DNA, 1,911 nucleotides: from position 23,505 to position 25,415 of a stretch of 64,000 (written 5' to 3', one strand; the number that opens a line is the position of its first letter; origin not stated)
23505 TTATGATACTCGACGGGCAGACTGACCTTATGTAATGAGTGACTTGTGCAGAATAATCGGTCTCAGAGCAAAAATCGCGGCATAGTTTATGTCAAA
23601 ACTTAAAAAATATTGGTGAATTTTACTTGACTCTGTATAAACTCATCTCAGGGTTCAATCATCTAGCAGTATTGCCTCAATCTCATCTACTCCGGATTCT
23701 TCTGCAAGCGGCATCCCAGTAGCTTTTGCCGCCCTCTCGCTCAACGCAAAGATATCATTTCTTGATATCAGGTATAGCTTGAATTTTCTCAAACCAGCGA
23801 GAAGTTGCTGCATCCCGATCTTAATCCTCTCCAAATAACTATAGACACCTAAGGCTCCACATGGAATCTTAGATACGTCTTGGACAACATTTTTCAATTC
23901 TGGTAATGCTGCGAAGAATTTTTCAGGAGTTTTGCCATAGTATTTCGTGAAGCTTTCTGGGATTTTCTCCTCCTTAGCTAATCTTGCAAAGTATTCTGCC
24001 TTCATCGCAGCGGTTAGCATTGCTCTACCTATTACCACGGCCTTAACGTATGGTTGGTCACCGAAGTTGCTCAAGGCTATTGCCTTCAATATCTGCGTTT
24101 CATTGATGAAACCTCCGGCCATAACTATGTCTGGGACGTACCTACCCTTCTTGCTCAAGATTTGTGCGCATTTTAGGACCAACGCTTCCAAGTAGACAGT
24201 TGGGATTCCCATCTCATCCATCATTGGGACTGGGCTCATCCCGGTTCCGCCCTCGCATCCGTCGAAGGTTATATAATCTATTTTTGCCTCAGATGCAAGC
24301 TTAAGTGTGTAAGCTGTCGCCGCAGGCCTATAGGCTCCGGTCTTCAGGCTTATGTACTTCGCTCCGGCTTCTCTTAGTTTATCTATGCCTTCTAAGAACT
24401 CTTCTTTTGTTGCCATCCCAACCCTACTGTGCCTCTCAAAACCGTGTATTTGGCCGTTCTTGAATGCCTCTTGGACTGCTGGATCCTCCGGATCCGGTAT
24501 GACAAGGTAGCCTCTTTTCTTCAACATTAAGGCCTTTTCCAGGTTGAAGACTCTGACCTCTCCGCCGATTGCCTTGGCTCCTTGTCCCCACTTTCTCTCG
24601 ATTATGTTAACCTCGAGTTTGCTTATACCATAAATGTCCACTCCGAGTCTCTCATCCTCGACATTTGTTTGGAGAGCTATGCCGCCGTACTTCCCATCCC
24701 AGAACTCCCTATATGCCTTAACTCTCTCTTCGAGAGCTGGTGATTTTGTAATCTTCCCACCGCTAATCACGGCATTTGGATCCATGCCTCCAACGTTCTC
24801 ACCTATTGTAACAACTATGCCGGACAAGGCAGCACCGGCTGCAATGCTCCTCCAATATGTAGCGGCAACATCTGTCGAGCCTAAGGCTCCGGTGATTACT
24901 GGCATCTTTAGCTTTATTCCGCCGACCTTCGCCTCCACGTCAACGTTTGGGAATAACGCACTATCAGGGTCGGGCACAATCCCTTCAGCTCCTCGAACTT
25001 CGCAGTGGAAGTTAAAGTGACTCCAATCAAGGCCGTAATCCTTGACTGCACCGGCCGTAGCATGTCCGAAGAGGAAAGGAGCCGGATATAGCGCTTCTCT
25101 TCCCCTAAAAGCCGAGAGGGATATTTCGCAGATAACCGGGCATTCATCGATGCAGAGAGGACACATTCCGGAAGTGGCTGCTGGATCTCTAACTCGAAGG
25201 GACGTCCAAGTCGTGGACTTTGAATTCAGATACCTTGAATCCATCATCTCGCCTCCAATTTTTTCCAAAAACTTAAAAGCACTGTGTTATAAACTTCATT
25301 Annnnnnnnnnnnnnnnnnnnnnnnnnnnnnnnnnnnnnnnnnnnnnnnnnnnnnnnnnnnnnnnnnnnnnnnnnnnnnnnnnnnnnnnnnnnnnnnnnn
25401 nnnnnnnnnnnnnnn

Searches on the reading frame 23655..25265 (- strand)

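Call 3: search_protein_families(library=pfam, proteins=[window:23655-25265:-], max_evalue=0.01)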
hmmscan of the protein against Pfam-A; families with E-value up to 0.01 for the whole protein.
window:23655-25265:- (536 aa): 1 family
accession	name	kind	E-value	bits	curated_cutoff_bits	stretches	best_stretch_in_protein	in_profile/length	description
PF01645.23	Glu_synthase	-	3.3e-14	53.3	20.4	1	284-399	185-297/369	Conserved region in glutamate synthase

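Call 4: search_protein_families(library=padloc, proteins=[window:23655-25265:-], max_evalue=0.01)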
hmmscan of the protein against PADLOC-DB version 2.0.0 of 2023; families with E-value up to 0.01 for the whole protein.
window:23655-25265:- (536 aa): 0 families
